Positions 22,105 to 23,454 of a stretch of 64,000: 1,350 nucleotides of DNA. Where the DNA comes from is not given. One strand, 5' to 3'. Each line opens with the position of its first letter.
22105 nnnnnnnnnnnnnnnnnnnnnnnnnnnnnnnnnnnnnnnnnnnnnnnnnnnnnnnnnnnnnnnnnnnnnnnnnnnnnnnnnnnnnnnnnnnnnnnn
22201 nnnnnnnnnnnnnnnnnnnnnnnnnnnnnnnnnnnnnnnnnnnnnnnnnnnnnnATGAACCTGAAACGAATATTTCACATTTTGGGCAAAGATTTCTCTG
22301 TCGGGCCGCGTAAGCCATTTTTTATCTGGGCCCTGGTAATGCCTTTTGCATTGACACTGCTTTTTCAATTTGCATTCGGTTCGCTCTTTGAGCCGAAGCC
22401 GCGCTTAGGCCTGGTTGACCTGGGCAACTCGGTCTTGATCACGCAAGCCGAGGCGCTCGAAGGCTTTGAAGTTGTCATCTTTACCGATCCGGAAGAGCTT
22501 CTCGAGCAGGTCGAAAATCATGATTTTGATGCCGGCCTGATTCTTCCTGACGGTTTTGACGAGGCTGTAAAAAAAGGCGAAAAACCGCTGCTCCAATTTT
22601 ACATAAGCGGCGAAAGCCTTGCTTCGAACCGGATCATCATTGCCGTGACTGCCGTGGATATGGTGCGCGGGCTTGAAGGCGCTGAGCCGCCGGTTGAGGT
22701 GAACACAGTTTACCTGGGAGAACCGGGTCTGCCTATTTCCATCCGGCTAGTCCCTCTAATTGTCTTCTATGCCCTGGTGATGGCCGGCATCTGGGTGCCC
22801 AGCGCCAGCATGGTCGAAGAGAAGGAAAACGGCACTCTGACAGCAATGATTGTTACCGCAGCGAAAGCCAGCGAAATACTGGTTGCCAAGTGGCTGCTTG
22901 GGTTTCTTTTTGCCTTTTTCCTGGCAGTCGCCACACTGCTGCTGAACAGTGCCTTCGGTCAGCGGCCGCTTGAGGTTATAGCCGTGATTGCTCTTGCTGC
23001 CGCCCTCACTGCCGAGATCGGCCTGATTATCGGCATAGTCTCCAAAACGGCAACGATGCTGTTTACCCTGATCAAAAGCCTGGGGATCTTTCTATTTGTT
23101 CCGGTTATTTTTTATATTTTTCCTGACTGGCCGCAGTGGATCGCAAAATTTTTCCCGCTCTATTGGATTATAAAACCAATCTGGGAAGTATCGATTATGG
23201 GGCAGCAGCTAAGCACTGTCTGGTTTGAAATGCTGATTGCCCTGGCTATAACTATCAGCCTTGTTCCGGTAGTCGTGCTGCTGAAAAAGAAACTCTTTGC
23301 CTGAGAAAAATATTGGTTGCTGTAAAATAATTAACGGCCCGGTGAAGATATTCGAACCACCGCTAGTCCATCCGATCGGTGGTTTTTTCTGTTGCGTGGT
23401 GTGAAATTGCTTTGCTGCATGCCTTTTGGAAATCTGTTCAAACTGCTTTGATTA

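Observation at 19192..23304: Second MORN-ABC operon with its own wHTH regulator and two ABC-2 permeases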

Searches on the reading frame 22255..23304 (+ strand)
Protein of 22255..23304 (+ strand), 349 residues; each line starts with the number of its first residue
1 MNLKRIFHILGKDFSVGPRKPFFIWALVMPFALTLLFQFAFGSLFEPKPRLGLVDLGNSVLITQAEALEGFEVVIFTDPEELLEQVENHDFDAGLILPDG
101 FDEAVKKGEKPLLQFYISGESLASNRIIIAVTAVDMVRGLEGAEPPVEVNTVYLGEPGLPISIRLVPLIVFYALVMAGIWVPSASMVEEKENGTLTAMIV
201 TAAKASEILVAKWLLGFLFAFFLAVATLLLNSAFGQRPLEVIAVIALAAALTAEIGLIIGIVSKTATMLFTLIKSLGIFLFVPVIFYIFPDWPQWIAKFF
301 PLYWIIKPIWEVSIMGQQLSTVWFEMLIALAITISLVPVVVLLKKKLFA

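Call 5: search_protein_families(library=pfam, proteins=[window:22255-23304:+], max_evalue=0.01)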
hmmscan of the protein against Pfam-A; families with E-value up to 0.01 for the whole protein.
window:22255-23304:+ (349 aa): 2 families
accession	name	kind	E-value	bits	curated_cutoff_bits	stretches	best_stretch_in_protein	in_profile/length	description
PF12698.13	ABC2_membrane_3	-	7e-30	104.7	31.6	1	22-336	3-340/347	ABC-2 family transporter protein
PF12679.13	ABC2_membrane_2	-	4.1e-06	26.7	27.2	1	89-272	72-187/283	ABC-2 family transporter protein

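Call 25: search_protein_families(library=ncbifam, proteins=[window:22255-23304:+], max_evalue=0.001)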
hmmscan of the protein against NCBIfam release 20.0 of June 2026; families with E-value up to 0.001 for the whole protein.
window:22255-23304:+ (349 aa): 2 families
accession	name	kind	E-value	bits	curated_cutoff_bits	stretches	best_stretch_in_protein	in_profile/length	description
NF033858.1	ABC2_perm_RbbA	equivalog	2.7e-07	28.9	1050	1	76-345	617-906/909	ribosome-associated ATPase/putative transporter RbbA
NF038293.1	permease_SagH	equivalog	0.00014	20.8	450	1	163-342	182-365/370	SagH family ABC transporter permease subunit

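Call 27: search_solved_structures(query=window:22255-23304:+, max_evalue=1)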
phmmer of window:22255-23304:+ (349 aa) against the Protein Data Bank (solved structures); distinct sequences matched with E-value up to 1: 1.
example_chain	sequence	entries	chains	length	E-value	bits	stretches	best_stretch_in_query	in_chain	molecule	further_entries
3cni_A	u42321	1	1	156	0.86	12.3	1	76-123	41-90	Putative ABC type-2 transporter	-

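Call 41: search_solved_structures(query=A1, max_evalue=1)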
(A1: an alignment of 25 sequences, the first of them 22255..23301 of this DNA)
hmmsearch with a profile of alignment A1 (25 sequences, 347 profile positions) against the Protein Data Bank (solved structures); distinct sequences matched with E-value up to 1: 1.
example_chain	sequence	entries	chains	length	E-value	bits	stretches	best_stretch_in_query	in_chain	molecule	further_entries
3cni_A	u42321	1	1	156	0.063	15.6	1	50-122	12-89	Putative ABC type-2 transporter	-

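Call 48: find_homologous_proteins(query=window:22255-23301:+, max_evalue=0.00001)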
Query window:22255-23301:+ (349 aa): 562 proteins with E <= 0.00001 among 8000 candidates; the best 120 are listed.
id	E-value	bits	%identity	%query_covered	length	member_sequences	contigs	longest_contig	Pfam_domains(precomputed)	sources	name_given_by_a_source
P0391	1.1e-217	740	100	100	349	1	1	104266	PF12698.14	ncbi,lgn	-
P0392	1.6e-191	654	86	100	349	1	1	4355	PF12679.14,PF12698.14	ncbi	-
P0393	1.5e-190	651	85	100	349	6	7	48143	PF12698.14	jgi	jgi:ABC-2 type transport system permease protein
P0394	4.5e-190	649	86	100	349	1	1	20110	PF12698.14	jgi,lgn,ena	-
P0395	9.8e-190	648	85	100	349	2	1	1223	PF12698.14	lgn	-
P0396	1.1e-187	642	84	100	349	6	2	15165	PF12698.14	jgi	-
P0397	3.9e-183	627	82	100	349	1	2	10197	PF12698.14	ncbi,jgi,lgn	-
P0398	2.1e-182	624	81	100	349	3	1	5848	PF12698.14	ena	-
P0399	1.0e-179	615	80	100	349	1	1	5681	PF12698.14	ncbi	-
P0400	1.8e-179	615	79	100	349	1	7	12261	PF12698.14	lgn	-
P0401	6.2e-177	606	79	100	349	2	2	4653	PF12698.14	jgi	jgi:ABC-2 type transport system permease protein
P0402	1.4e-176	605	79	100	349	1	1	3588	PF12698.14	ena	-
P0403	4.3e-173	594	76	100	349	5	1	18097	PF12679.14,PF12698.14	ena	-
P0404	1.4e-172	592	76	99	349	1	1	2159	PF12698.14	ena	-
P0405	3.3e-172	591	77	100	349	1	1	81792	PF12698.14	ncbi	-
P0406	7.2e-172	590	77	100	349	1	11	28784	PF12698.14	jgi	jgi:ABC-2 type transport system permease protein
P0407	1.8e-171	588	76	100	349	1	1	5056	PF12698.14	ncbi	-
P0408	6.6e-171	586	75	100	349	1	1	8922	PF12679.14,PF01061.30,PF12698.14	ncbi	-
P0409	8.0e-171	586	77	99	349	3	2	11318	PF12698.14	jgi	-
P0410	2.4e-169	581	74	99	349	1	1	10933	PF12679.14,PF12698.14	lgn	-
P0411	5.1e-169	580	74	100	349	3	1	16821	PF12698.14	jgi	jgi:ABC-2 type transport system permease protein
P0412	8.3e-169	580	74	99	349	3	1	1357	PF12698.14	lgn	-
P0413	1.8e-168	578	75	100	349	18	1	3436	PF12679.14,PF12698.14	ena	-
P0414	1.9e-168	578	75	99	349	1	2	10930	PF12679.14,PF12698.14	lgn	-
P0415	2.2e-168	578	74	100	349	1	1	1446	PF12679.14,PF12698.14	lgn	-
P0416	2.6e-168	578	74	100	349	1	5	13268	PF12679.14,PF12698.14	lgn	-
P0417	7.3e-168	576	74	99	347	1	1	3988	PF12679.14,PF12698.14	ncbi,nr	ncbi:MAG TPA: ABC transporter permease [Candidatus Limnocylindrales bacterium]|nr:ABC transporter pe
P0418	9.7e-168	576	73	99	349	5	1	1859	PF12679.14,PF12698.14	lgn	-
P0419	2.2e-167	575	73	99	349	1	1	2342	PF12679.14,PF12698.14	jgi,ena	-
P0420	3.2e-167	574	76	100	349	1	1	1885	PF12679.14,PF12698.14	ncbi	-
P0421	3.5e-167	574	75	99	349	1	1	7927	PF12679.14,PF12698.14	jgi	-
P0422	4.0e-167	574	73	100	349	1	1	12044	PF12679.14,PF12698.14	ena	-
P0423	7.4e-167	573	75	99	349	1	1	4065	PF12698.14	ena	-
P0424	1.3e-166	572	75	100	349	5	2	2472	PF12679.14,PF12698.14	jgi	jgi:ABC-2 type transport system permease protein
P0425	1.3e-166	572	73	100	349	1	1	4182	PF12698.14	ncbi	-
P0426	1.8e-166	572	74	100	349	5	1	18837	PF12698.14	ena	-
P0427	2.8e-166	571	72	100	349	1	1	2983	PF12698.14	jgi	-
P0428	2.9e-166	571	74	95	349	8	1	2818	PF12698.14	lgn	-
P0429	3.3e-166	571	73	99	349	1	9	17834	PF12679.14,PF12698.14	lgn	-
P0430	3.6e-166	571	73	99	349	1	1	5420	PF12698.14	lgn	-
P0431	7.7e-166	570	73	100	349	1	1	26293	PF12679.14,PF12698.14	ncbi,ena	-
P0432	8.3e-166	570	74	97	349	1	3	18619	PF12679.14,PF12698.14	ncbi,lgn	-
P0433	8.9e-166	570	72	100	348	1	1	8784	PF12679.14,PF12698.14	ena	-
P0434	1.1e-165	569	74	95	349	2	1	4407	PF12698.14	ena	-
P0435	1.5e-165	569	74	99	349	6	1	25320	PF12698.14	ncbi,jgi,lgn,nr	ncbi:MAG: hypothetical protein AVO34_08520 [Firmicutes bacterium ML8_F2]|nr:MAG: hypothetical protei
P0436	1.9e-165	569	73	100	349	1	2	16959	PF12679.14,PF12698.14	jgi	-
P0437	2.0e-165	568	73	100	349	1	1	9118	PF12679.14,PF12698.14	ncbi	-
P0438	3.0e-165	568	73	100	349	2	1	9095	PF12679.14,PF12698.14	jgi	jgi:ABC-2 type transport system permease protein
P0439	3.3e-165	568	73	100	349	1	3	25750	PF12679.14,PF12698.14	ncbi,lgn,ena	-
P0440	3.8e-165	568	73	99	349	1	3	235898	PF12698.14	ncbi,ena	-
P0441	6.2e-165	567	73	99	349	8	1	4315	PF12679.14,PF12698.14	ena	-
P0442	7.0e-165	567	74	97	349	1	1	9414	PF12679.14,PF12698.14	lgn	-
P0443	7.3e-165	567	73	100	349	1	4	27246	PF12679.14,PF12698.14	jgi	-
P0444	9.3e-165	566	72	99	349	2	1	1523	PF12679.14,PF12698.14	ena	-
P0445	2.1e-164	565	75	95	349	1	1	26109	PF12698.14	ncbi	-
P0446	2.3e-164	565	73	99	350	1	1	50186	PF12679.14,PF12698.14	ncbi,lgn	-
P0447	3.3e-164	564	73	95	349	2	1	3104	PF12698.14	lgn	-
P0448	7.9e-164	563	73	100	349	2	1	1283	PF12679.14,PF12698.14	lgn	-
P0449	2.8e-163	561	73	95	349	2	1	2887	PF12679.14,PF12698.14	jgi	-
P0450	3.0e-163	561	76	93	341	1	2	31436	PF12698.14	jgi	jgi:ABC-2 type transport system permease protein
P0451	3.1e-163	561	73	99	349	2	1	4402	PF12698.14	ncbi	ncbi:MAG: ABC transporter permease [Dethiobacteria bacterium]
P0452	3.5e-163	561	73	99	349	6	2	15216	PF12679.14,PF12698.14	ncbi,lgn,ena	-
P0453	4.5e-163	561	73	99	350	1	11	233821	PF01061.30,PF12698.14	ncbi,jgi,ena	jgi:ABC-2 type transport system permease protein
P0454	8.2e-163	560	71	99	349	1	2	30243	PF12698.14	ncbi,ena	-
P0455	8.3e-163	560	72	100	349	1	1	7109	PF12698.14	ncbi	-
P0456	1.3e-162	559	71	99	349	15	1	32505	PF12679.14,PF12698.14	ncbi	-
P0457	1.5e-162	559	72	99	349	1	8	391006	PF01061.30,PF12698.14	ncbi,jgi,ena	-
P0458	2.2e-162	558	73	99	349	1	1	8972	PF12698.14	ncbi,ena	-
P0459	1.3e-161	556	71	99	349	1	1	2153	PF12679.14,PF12698.14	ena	-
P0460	2.0e-161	555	70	100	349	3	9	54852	PF12679.14,PF12698.14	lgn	-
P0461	9.1e-161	553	72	100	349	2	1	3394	PF12698.14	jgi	-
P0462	1.4e-160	553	71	99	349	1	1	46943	PF12679.14,PF01061.30,PF12698.14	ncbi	ncbi:MAG: ABC transporter permease [Bacillota bacterium]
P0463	4.5e-160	551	75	93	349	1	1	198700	PF12679.14,PF12698.14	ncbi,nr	ncbi:MAG: ABC transporter permease [Bacillota bacterium]|nr:ABC transporter permease [Bacillota bact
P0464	3.2e-158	545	70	99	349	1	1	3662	PF12698.14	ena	-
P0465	3.1e-156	538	69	99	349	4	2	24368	PF12679.14,PF12698.14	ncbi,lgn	-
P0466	3.8e-156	538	69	100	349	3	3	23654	PF12698.14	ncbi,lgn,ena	-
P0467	1.1e-155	536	68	99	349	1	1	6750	PF12679.14,PF12698.14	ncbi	-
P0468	1.6e-155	536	71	100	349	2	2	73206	PF12679.14,PF12698.14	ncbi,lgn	-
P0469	1.4e-154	533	69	99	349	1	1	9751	PF12679.14,PF12698.14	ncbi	ncbi:MAG: ABC transporter permease [Bacillota bacterium]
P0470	6.7e-153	527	69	99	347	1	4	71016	PF12679.14,PF01061.30,PF12698.14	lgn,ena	-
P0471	1.0e-149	517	67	95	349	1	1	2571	PF12679.14,PF01061.30,PF12698.14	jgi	-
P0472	1.4e-149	516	65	95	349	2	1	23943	PF12679.14,PF12698.14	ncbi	-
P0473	2.1e-149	516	69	99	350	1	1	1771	PF12679.14,PF01061.30,PF12698.14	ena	-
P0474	3.2e-145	502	65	99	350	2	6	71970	PF12679.14,PF01061.30,PF12698.14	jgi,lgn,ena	-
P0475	5.0e-145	501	65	99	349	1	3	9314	PF12698.14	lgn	-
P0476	1.0e-144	500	64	99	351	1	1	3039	PF24686.2,PF12679.14,PF01061.30,PF12698.14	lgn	-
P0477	1.9e-144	500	64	99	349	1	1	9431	PF12679.14,PF12698.14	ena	-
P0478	1.9e-144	499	63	99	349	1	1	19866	PF12679.14,PF01061.30,PF12698.14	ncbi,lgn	-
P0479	9.3e-144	497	65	100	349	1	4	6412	PF24686.2,PF12679.14,PF01061.30,PF12698.14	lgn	-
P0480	1.0e-142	494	62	99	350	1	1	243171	PF12679.14,PF12698.14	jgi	jgi:ABC-2 type transport system permease protein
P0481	1.5e-142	493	64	99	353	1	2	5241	PF24686.2,PF12679.14,PF12698.14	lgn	-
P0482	8.2e-142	491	61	99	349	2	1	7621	PF12679.14,PF12698.14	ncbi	-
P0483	8.3e-141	488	60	100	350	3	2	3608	PF12679.14,PF12698.14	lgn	-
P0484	1.1e-140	487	62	100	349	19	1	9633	PF24686.2,PF12679.14,PF12698.14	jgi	jgi:ABC-2 type transport system permease protein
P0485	2.2e-140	486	61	99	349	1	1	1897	PF12679.14,PF12698.14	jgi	jgi:ABC-2 type transport system permease protein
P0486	7.2e-140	484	60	100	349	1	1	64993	PF12679.14,PF12698.14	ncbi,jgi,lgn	jgi:ABC-2 type transport system permease protein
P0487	3.3e-138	479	62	99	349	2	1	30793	PF12679.14,PF12698.14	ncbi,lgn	-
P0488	1.2e-137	477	61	99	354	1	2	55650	PF12679.14,PF01061.30,PF12698.14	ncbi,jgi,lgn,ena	-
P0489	2.7e-137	476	62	99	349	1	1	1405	PF24686.2,PF12679.14,PF01061.30,PF12698.14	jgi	jgi:ABC-2 type transport system permease protein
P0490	7.3e-137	475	61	100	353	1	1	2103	PF24686.2,PF12679.14,PF01061.30,PF12698.14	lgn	-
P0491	8.7e-137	474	62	99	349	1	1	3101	PF24686.2,PF12679.14,PF01061.30,PF12698.14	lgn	-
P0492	1.8e-136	473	60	99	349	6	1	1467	PF12679.14,PF01061.30,PF12698.14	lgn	-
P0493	1.3e-135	470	60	99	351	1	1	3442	PF12679.14,PF12698.14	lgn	-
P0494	2.0e-135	470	61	99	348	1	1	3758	PF24686.2,PF12679.14,PF12698.14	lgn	-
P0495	2.3e-135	470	62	99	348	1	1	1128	PF24686.2,PF12679.14,PF01061.30,PF12698.14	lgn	-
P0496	2.5e-135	469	61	99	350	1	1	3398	PF24686.2,PF12679.14,PF01061.30,PF12698.14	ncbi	-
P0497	2.9e-135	469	62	99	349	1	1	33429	PF12679.14,PF01061.30,PF12698.14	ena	-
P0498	9.1e-135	468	61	99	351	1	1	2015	PF24686.2,PF12679.14,PF12698.14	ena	-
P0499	1.3e-132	461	61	99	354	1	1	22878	PF12679.14,PF12698.14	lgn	-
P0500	1.6e-132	460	59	99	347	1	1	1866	PF24686.2,PF12679.14,PF12698.14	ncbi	-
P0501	3.0e-132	459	58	99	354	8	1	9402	PF24686.2,PF12679.14,PF12698.14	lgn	-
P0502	1.0e-131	458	59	100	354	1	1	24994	PF12679.14,PF12698.14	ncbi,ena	-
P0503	1.2e-131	457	61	95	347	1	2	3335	PF12679.14,PF01061.30,PF12698.14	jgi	jgi:ABC-2 type transport system permease protein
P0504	4.3e-131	456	59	99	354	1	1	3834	PF12679.14,PF12698.14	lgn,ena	-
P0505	1.0e-130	454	58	100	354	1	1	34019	PF12679.14,PF01061.30,PF12698.14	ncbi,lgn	-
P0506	2.9e-130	453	60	98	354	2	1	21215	PF12679.14,PF01061.30,PF12698.14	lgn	-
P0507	3.9e-130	452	59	100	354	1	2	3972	PF12679.14,PF01061.30,PF12698.14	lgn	-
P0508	4.2e-130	452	59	99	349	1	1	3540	PF12679.14,PF12698.14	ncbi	-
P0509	9.4e-130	451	58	100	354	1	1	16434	PF12679.14,PF01061.30,PF12698.14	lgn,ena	-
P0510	1.1e-129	451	57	99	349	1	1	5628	PF24686.2,PF12679.14,PF12698.14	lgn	-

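Call 49: find_encoding_contigs(protein=P0391, flank=3000, max_places=2)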
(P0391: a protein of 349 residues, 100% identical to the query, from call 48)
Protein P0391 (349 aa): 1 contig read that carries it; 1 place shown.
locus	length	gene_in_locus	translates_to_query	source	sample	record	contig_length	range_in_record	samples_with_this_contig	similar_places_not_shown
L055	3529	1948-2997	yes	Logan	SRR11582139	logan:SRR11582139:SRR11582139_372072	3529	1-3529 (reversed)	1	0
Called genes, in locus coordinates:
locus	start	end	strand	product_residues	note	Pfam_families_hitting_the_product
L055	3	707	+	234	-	?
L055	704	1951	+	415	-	PF12698:ABC2_membrane_3, PF01061:ABC2_membrane (weak)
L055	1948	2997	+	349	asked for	PF12698:ABC2_membrane_3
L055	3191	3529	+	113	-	?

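Call 60: predict_structure(alignment_id=A4)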
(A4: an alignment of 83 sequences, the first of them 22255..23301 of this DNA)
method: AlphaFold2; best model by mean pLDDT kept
length: 349 residues; sequences in the alignment: 83
mean_pLDDT: 80.7   pTM: 0.66
mean pLDDT of the five models: 80.7, 80.2, 78.9, 76.5, 76.2
residues with pLDDT >= 90: 59; 70-90: 239; 50-70: 39; < 50: 12
segments of 3 or more residues with pLDDT < 50: 149-159
pLDDT, mean of each block of 10 residues (from residue 1): 83 74 78 77 61 83 78 85 79 86 86 82 73 83 63 42 74 88 85 70 83 93 89 80 94 93 89 83 77 82 86 81 92 94 80
secondary structure, 60 per line:
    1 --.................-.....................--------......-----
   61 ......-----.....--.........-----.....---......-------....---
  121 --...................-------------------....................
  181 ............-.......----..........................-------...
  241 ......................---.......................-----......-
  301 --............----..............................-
elements in order: H3-19 H21-41 E50-55 H61-66 E72-76 H79-87 E93-97 H101-106 E114-117 H123-141 H161-192 H194-200 H205-230 H238-262 H266-288 H294-299 H303-314 H319-348

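Call 62: fold_search(model_id=the predicted structure, library=pdb)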
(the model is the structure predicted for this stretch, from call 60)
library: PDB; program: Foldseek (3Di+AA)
matches with E <= 10: 246; with E <= 0.001: 5
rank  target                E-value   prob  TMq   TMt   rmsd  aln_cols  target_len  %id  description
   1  8yzp_A                8.0e-07  1.00  0.58  0.33  13.2       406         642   15  Tribolium castaneum ABCH-9C in complex with ceramide(d36:1) (released 2025-04-16)
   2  8z0j_A                2.0e-06  1.00  0.54  0.31  12.7       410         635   16  Tribolium castaneum ABCH-9C(E224Q) mutant complexed with ATP in the presence of fenoxycarb (released 2025-04-16)
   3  8z01_A                2.4e-06  1.00  0.56  0.32  11.5       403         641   15  Tribolium castaneum ABCH-9C(E224Q) mutant in complex with LMNG and ceramide(d36:1) (released 2025-04-16)
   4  8z0i_A                3.1e-06  1.00  0.54  0.32  13.4       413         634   16  Tribolium castaneum ABCH-9C(E224Q) mutant in complex with ATP (released 2025-04-16)
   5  8z01_B                9.4e-06  1.00  0.57  0.33  11.5       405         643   15  Tribolium castaneum ABCH-9C(E224Q) mutant in complex with LMNG and ceramide(d36:1) (released 2025-04-16)
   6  7oz1_A                2.1e-02  0.99  0.34  0.24  27.1       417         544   12  Cryo-EM structure of ABCG1 E242Q mutant with ATP and cholesteryl hemisuccinate bound (released 2021-09-22)
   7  7r8e_A                2.5e-02  1.00  0.40  0.27  29.0       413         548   12  The structure of human ABCG1 E242Q complexed with ATP (released 2021-09-08)
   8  7r8d_A                2.5e-02  1.00  0.38  0.26  26.7       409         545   12  The structure of human ABCG1 E242Q with cholesterol (released 2021-09-08)
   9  7r87_A                3.3e-02  0.98  0.35  0.23  26.9       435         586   11  The structure of human ABCG5-WT/ABCG8-I419E (released 2021-09-08)
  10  7fdv_A                3.4e-02  0.99  0.40  0.28  28.9       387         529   11  Cryo-EM structure of the human cholesterol transporter ABCG1 in complex with cholesterol (released 2022-06-22)
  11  8tsl_C                4.8e-02  1.00  0.33  0.42  10.5       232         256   18  S. thermodepolymerans KpsM-KpsE in Apo 2 state with rigid body fitted KpsT (released 2024-04-17)
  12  7r87_B                6.0e-02  0.96  0.34  0.23  26.5       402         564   11  The structure of human ABCG5-WT/ABCG8-I419E (released 2021-09-08)
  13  8wd6_A                6.2e-02  0.99  0.39  0.28  28.4       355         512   12  Cryo-EM structure of the ABCG25 (released 2023-09-27)
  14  8bht_A                6.5e-02  0.95  0.34  0.23  26.9       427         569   10  ABCG2 turnover-1 state with tariquidar bound (released 2023-01-11)
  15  8tun_C                7.1e-02  0.99  0.35  0.44  12.9       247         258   16  S. thermodepolymerans KpsM-KpsE in Glycolipid 1 state with rigid body fitted KpsT (released 2024-04-17)
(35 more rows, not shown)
